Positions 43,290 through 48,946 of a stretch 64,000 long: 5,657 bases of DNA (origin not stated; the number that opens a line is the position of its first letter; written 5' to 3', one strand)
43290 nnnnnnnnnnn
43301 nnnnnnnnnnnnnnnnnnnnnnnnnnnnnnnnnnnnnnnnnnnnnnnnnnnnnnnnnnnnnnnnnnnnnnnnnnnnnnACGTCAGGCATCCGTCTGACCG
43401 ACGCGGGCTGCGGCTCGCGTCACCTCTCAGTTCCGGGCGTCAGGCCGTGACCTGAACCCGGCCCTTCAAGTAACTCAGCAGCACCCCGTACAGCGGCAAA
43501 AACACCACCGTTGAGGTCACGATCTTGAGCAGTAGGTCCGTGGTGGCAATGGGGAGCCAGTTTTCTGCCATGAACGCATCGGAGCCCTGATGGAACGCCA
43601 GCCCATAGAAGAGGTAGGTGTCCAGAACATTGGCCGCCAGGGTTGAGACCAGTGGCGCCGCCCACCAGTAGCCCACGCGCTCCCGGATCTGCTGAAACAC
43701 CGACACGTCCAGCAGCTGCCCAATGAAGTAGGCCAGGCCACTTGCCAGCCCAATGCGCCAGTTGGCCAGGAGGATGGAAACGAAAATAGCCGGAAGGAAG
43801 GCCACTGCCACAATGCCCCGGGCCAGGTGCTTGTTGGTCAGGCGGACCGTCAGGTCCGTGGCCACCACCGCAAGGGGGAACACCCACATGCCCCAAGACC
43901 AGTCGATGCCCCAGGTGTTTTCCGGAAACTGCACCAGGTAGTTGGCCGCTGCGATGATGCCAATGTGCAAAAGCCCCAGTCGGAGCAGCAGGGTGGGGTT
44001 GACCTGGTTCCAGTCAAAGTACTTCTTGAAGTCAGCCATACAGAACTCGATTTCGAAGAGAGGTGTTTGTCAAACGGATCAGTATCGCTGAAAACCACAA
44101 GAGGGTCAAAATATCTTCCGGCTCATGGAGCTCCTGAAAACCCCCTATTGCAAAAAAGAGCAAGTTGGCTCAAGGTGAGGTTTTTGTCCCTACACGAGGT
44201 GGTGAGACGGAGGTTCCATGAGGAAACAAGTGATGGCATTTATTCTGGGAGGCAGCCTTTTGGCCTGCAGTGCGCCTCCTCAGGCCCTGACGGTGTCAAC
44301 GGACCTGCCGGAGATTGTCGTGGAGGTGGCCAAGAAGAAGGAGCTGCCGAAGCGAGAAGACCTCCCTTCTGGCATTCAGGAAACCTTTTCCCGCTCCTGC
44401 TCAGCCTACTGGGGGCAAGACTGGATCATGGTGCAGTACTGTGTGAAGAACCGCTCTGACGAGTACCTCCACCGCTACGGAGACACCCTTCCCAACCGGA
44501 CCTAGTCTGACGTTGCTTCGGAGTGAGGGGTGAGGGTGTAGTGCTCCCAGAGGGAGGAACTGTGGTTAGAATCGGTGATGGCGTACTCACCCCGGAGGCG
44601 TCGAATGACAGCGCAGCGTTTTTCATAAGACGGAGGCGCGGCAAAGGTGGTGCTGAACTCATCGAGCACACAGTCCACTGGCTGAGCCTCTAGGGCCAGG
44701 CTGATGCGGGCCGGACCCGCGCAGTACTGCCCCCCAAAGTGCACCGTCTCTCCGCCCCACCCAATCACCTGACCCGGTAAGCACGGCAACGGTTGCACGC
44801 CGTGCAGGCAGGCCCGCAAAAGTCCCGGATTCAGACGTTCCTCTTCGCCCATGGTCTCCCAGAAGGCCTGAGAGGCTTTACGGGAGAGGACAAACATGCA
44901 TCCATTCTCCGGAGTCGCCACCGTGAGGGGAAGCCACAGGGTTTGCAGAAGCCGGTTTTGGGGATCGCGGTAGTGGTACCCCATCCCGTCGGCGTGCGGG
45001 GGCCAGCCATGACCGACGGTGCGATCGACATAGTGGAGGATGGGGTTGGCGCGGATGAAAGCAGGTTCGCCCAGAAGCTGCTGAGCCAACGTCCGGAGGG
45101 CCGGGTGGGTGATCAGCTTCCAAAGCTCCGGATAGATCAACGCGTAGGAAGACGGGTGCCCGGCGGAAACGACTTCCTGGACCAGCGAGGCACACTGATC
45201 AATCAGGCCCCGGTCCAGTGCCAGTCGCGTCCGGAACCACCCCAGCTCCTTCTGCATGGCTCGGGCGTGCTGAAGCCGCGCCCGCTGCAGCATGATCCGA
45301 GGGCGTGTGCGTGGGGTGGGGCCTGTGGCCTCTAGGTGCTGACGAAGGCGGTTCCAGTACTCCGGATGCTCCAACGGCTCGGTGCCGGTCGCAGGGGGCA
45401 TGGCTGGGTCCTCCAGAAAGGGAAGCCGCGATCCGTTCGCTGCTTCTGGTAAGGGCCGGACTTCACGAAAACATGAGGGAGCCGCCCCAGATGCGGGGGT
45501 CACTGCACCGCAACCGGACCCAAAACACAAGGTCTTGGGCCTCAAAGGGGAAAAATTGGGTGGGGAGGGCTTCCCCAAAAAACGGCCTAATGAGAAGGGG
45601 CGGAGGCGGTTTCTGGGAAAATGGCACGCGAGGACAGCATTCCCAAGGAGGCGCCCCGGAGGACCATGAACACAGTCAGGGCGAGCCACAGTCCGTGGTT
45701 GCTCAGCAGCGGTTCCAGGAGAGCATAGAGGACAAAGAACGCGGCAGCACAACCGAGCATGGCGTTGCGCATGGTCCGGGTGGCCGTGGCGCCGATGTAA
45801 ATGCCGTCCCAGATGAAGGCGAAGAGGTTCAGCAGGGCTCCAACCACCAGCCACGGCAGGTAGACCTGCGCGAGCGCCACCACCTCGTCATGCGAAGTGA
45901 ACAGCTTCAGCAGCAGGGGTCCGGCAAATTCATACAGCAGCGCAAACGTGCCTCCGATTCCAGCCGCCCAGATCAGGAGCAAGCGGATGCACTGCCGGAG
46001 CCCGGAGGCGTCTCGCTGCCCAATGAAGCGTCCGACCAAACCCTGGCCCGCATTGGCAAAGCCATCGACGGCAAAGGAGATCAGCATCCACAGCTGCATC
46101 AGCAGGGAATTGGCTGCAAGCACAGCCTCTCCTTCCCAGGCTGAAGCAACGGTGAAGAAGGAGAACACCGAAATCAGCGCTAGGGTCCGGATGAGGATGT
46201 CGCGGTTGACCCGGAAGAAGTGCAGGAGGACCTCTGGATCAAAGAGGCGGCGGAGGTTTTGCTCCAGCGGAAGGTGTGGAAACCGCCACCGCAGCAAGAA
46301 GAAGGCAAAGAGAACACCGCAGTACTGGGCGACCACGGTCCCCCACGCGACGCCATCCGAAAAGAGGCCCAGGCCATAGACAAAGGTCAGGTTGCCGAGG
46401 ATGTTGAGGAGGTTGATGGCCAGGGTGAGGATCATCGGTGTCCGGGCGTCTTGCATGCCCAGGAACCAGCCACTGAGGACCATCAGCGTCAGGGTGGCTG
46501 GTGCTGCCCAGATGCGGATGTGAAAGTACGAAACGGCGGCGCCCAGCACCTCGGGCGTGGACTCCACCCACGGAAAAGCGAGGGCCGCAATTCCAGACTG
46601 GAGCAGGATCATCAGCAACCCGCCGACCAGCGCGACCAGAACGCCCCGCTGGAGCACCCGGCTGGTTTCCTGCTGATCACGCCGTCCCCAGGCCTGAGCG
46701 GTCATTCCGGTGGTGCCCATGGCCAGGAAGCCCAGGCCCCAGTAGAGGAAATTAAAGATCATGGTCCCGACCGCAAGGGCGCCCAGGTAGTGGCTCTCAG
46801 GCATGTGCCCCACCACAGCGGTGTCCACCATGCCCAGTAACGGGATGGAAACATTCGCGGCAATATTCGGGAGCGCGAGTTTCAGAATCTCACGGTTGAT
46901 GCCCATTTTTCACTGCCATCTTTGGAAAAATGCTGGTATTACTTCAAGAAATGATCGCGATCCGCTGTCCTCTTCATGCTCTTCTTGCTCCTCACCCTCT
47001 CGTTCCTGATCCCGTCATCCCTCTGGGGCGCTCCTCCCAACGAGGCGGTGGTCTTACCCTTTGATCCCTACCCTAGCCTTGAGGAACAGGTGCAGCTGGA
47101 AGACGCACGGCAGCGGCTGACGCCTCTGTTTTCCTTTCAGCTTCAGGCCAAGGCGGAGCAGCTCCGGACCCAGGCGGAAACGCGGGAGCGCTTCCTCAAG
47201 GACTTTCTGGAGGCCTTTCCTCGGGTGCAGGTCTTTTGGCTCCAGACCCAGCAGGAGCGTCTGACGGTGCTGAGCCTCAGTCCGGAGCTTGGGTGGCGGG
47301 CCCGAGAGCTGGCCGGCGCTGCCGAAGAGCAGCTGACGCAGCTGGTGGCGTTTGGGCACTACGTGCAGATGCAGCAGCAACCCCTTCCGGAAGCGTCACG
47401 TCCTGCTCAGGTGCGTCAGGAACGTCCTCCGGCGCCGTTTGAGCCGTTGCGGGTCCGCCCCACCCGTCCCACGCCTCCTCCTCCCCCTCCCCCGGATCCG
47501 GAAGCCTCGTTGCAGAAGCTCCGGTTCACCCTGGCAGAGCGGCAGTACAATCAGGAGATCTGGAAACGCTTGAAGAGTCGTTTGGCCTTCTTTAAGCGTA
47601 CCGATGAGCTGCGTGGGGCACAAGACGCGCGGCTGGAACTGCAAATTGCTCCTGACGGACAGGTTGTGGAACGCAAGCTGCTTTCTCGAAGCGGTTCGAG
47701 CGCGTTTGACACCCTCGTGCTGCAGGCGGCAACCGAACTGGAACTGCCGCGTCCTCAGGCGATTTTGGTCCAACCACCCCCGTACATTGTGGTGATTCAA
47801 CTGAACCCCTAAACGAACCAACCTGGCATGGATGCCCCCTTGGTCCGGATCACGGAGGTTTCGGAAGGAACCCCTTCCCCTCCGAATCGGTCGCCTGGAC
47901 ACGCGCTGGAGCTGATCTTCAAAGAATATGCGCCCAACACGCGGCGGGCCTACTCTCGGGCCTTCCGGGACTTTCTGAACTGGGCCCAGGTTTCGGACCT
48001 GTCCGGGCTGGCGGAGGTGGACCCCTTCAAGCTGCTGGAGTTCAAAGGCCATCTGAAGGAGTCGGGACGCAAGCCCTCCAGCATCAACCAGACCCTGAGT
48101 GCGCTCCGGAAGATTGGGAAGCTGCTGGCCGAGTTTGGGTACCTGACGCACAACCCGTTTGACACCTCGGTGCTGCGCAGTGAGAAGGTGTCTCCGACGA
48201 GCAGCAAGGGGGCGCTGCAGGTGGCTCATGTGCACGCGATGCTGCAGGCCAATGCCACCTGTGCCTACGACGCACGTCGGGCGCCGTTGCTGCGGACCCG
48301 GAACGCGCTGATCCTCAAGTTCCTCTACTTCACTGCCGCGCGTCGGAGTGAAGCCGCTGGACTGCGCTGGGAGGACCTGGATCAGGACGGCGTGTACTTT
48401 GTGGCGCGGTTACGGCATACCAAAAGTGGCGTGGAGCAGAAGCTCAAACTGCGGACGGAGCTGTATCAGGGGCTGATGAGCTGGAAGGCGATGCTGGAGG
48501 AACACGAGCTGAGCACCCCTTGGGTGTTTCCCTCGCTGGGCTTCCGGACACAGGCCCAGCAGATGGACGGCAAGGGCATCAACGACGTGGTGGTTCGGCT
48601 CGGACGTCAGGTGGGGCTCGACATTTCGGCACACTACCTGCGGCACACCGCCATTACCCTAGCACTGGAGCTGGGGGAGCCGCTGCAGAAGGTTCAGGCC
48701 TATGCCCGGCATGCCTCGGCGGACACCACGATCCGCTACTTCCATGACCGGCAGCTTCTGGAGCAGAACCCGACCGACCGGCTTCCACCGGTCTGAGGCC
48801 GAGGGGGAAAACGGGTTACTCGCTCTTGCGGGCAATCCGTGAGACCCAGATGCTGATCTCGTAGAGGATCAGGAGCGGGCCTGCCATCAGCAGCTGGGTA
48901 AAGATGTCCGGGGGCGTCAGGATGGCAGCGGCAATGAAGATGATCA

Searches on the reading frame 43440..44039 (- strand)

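Call 29: search_protein_families(library=pfam, proteins=[window:43440-44039:-], max_evalue=0.001)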
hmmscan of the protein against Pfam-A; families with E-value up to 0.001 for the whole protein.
window:43440-44039:- (199 aa): 1 family
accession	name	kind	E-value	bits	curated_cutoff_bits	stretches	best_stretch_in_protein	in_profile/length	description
PF02592.20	Vut_1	-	1e-23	84.8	27.2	2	87-185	59-150/152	Putative vitamin uptake transporter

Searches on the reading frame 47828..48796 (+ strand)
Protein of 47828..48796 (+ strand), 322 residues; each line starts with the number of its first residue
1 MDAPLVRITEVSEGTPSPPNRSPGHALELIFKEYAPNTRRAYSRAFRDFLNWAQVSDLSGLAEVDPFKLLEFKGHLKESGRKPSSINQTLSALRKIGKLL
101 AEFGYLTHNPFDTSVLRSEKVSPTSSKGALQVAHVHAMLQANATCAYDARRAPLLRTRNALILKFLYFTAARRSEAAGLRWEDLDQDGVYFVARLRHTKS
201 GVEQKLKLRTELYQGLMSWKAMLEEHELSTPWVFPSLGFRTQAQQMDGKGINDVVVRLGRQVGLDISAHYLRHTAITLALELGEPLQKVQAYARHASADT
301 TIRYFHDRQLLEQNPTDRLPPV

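Call 29: search_protein_families(library=pfam, proteins=[window:47828-48796:+], max_evalue=0.001)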
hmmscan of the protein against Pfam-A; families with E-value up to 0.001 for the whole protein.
window:47828-48796:+ (322 aa): 3 families
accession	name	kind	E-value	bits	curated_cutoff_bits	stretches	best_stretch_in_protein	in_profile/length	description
PF00589.27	Phage_integrase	-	6.3e-22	78.6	27.1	1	155-308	20-169/172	Phage integrase family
PF02899.23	Phage_int_SAM_1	-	7.1e-10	39.5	22.3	1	32-96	12-75/83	Phage integrase, N-terminal SAM-like domain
PF13495.12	Phage_int_SAM_4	-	0.00021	22.1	27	1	29-94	9-72/85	Phage integrase, N-terminal SAM-like domain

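Call 57: search_protein_families(library=ncbifam, proteins=[window:47828-48796:+], max_evalue=0.1)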
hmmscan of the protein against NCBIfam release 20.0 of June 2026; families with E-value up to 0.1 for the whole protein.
window:47828-48796:+ (322 aa): 9 families
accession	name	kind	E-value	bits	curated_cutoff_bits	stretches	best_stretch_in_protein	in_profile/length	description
TIGR02224.1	recomb_XerC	equivalog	2.4e-24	86.2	335.15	1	32-306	11-276/295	tyrosine recombinase XerC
TIGR02225.1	recomb_XerD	equivalog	1.5e-22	80.3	329.6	1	32-306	11-273/290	site-specific tyrosine recombinase XerD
NF040815.2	recomb_XerA_Arch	equivalog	7.1e-22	78.2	220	1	28-306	6-253/263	site-specific tyrosine recombinase/integron integrase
NF001399.0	PRK00283.1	subfamily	4.4e-20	72.1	279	1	32-306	20-282/300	tyrosine recombinase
NF002331.0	PRK01287.1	subfamily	1.5e-10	40.6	371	1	32-304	40-309/365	site-specific tyrosine recombinase XerC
NF003462.0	PRK05084.1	equivalog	7e-09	34.9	267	1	156-310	194-347/360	tyrosine recombinase XerS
TIGR02249.1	integrase_gron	subfamily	4e-08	33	265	2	31-219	11-176/315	integron integrase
NF007246.0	PRK09692.1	domain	0.0085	14.8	434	1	163-313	239-381/413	integrase domain-containing protein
NF011946.0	PRK15417.1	equivalog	0.041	13.1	435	0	154-205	128-177/337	integron integrase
